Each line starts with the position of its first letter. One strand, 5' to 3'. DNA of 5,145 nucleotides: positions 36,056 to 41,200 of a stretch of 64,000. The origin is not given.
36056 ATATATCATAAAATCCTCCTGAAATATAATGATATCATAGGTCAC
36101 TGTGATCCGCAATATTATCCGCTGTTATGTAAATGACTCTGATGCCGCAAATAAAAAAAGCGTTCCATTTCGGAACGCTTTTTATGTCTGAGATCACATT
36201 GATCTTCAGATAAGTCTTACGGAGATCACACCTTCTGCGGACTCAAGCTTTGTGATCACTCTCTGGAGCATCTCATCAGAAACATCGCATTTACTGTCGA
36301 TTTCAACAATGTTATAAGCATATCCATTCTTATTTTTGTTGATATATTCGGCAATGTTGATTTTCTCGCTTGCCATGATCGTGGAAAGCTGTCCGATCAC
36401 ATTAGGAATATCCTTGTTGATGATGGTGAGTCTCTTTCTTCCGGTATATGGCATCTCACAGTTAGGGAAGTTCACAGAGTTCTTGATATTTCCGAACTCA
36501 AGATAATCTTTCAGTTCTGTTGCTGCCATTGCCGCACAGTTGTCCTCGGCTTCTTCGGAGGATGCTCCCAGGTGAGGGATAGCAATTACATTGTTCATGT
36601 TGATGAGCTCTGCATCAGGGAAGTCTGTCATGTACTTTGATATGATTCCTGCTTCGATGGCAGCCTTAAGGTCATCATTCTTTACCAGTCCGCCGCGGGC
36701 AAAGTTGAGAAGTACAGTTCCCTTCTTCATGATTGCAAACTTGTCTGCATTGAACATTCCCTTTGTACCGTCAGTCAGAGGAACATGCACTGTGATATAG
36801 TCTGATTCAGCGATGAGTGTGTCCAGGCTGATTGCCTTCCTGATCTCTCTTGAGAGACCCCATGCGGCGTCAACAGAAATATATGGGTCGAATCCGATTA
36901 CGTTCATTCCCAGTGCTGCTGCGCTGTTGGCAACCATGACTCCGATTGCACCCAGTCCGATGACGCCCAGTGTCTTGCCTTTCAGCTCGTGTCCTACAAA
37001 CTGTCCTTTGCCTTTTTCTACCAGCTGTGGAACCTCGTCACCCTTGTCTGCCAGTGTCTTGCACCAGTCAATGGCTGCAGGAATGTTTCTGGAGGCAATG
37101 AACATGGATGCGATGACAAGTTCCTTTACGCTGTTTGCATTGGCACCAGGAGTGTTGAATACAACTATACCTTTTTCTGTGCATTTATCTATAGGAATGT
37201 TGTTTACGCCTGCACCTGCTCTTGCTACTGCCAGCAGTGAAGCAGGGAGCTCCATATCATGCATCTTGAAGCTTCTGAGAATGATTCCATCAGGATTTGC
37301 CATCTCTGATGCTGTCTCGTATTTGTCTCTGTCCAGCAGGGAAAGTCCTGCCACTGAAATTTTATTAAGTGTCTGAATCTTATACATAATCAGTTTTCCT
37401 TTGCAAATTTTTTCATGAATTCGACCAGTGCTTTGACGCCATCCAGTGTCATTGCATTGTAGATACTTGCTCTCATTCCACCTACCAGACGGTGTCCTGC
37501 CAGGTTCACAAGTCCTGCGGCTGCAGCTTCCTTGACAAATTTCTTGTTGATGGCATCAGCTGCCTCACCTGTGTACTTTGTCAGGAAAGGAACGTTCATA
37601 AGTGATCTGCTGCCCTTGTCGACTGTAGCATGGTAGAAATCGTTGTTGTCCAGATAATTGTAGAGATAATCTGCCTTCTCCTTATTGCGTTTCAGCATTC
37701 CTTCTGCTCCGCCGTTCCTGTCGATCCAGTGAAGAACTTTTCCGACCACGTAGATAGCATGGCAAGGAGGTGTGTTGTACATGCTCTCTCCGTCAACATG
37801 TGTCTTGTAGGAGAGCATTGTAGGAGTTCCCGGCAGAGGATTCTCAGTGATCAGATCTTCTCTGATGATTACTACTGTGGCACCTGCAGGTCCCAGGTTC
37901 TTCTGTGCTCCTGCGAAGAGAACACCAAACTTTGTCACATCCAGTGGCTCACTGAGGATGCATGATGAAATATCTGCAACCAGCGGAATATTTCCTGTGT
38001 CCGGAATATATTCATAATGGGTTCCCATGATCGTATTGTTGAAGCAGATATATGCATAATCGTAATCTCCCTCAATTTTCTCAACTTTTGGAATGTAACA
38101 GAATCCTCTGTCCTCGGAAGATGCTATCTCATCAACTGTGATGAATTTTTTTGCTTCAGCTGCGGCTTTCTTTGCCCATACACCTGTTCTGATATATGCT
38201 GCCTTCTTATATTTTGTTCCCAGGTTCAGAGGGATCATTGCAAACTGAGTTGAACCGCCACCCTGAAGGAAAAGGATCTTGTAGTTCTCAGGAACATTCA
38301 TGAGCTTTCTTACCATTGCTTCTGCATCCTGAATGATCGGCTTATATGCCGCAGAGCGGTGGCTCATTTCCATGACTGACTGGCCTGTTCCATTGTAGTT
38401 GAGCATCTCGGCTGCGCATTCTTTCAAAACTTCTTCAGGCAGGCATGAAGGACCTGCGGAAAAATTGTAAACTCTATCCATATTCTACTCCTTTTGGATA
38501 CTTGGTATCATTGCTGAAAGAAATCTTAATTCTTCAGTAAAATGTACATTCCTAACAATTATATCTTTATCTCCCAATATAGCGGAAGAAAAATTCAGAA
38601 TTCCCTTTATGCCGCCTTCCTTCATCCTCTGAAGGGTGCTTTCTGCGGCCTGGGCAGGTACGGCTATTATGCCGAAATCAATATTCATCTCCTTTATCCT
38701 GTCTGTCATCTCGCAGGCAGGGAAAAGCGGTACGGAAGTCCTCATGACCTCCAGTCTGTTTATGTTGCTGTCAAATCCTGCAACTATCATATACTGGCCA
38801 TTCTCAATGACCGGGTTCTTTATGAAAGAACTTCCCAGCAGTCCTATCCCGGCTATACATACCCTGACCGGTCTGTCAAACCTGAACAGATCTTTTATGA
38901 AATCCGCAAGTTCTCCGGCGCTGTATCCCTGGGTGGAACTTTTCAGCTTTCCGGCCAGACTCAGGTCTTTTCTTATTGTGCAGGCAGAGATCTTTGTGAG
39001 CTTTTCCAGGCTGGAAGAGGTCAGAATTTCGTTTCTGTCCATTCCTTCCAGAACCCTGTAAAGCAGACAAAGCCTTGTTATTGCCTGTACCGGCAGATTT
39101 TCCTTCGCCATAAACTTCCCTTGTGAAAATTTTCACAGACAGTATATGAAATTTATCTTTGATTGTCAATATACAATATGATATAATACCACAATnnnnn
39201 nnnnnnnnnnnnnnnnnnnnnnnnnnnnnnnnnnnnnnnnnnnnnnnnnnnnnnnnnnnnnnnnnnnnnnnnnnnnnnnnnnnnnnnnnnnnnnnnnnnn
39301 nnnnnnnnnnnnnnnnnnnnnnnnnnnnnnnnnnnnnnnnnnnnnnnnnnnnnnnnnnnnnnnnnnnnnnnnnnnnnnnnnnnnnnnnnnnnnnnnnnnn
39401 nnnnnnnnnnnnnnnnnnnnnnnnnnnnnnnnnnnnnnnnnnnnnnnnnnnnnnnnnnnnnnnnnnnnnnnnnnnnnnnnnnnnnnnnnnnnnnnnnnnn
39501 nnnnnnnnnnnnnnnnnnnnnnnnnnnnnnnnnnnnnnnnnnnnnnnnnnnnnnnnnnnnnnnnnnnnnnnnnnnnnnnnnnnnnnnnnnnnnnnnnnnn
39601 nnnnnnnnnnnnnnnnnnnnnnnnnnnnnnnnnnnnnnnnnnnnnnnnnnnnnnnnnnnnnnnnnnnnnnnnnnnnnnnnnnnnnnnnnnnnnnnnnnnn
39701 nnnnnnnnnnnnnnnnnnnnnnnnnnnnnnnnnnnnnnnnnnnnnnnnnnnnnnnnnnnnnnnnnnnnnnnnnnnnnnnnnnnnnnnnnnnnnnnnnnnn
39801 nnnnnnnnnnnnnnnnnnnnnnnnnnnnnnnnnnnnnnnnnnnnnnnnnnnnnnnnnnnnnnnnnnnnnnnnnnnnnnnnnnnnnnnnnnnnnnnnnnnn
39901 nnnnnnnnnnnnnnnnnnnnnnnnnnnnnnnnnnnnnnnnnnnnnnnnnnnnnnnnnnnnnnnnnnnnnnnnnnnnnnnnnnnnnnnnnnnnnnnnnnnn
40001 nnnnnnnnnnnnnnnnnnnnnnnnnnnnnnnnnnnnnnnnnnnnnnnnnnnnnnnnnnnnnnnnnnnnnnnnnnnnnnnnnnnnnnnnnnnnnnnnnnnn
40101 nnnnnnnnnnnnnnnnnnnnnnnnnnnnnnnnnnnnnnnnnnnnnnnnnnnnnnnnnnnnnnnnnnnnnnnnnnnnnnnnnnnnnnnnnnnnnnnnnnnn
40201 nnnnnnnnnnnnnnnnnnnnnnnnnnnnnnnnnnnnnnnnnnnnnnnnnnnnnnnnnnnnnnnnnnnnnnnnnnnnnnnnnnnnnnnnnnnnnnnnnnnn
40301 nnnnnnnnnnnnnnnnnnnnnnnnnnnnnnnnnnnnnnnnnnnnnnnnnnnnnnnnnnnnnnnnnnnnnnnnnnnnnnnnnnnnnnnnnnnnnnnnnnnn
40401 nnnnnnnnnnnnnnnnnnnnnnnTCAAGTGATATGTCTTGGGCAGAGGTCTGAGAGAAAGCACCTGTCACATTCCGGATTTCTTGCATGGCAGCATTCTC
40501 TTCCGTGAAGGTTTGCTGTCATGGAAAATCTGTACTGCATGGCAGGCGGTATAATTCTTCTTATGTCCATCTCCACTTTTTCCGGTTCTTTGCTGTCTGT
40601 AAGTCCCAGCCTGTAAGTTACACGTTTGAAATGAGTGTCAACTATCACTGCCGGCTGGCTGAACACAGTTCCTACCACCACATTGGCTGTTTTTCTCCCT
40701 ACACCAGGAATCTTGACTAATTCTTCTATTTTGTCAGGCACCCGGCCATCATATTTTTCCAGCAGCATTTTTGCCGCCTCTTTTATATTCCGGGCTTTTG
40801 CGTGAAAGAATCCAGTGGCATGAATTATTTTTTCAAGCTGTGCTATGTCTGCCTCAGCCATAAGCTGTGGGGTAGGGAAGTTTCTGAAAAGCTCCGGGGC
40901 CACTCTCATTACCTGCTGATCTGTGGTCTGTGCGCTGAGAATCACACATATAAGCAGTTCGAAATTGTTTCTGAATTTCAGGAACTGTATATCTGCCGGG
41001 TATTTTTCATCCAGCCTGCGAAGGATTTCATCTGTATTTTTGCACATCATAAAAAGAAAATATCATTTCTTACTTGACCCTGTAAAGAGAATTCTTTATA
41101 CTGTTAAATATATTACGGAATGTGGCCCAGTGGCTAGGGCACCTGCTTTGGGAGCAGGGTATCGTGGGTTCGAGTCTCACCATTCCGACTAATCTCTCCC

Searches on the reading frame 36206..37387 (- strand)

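Call 63: search_protein_families(library=pfam, proteins=[window:36206-37387:-], max_evalue=0.001)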
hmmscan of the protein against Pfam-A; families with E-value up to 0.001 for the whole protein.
window:36206-37387:- (393 aa): 4 families
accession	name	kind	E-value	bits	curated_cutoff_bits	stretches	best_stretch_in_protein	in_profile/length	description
PF02826.25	2-Hacid_dh_C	-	1.8e-41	141.9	25.1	1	95-274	4-178/178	D-isomer specific 2-hydroxyacid dehydrogenase, NAD binding domain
PF00389.36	2-Hacid_dh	-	1.7e-18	67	24.6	1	19-306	27-134/134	D-isomer specific 2-hydroxyacid dehydrogenase, catalytic domain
PF03446.21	NAD_binding_2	-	0.00086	19.8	21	0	140-230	2-93/161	NAD binding domain of 6-phosphogluconate dehydrogenase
PF13291.12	ACT_4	-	0.00095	20.2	27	0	319-391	8-79/80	ACT domain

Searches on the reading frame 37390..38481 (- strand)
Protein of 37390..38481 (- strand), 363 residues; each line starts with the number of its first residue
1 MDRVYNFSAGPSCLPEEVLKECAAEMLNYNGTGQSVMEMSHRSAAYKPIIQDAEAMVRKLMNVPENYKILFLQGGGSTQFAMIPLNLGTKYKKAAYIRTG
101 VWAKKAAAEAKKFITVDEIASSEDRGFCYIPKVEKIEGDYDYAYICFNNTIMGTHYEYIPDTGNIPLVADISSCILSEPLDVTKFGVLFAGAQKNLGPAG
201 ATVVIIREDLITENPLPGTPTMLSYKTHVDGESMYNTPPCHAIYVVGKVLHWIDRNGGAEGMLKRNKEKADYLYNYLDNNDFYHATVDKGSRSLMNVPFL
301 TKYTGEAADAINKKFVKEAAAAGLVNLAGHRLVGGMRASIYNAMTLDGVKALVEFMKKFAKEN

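Call 87: search_protein_families(library=pfam, proteins=[window:37390-38481:-], max_evalue=0.00001)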
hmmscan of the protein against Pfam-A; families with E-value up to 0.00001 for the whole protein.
window:37390-38481:- (363 aa): 1 family
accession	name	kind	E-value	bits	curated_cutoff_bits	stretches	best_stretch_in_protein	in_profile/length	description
PF00266.25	Aminotran_5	-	1.5e-47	162.8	21.5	1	4-352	1-371/371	Aminotransferase class-V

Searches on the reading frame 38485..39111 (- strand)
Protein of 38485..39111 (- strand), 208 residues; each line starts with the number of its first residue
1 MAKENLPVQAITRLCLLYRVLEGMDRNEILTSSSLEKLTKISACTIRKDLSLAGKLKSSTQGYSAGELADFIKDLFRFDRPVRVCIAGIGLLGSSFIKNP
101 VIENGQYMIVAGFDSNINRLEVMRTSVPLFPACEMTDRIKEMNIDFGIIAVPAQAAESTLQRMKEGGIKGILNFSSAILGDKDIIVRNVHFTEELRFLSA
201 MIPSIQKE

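Call 87: search_protein_families(library=pfam, proteins=[window:38485-39111:-], max_evalue=0.00001)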
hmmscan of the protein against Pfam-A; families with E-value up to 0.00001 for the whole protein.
window:38485-39111:- (208 aa): 2 families
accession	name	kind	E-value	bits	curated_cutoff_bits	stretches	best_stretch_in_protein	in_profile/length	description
PF02629.25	CoA_binding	-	1.5e-08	35.7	22.3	1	80-176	2-96/97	CoA binding domain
PF06971.19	Put_DNA-bind_N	-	8.4e-08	32.6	27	1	6-51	2-49/49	Putative DNA-binding protein N-terminus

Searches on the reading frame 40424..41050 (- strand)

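Call 63: search_protein_families(library=pfam, proteins=[window:40424-41050:-], max_evalue=0.001)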
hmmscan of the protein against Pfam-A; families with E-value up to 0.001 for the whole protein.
window:40424-41050:- (208 aa): 4 families
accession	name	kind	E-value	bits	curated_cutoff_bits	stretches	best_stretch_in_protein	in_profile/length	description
PF00730.31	HhH-GPD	-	4.8e-25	88.4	26.2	1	34-169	1-108/108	HhH-GPD superfamily base excision DNA repair protein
PF00633.29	HHH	-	2.9e-09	36.7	24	1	99-126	1-28/30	Helix-hairpin-helix motif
PF10576.14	EndIII_4Fe-2S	-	1.4e-06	28.8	20.5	1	187-203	1-17/17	Iron-sulfur binding domain of endonuclease III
PF14520.12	HHH_5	-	8.7e-05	23.4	27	0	108-122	34-48/57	Helix-hairpin-helix domain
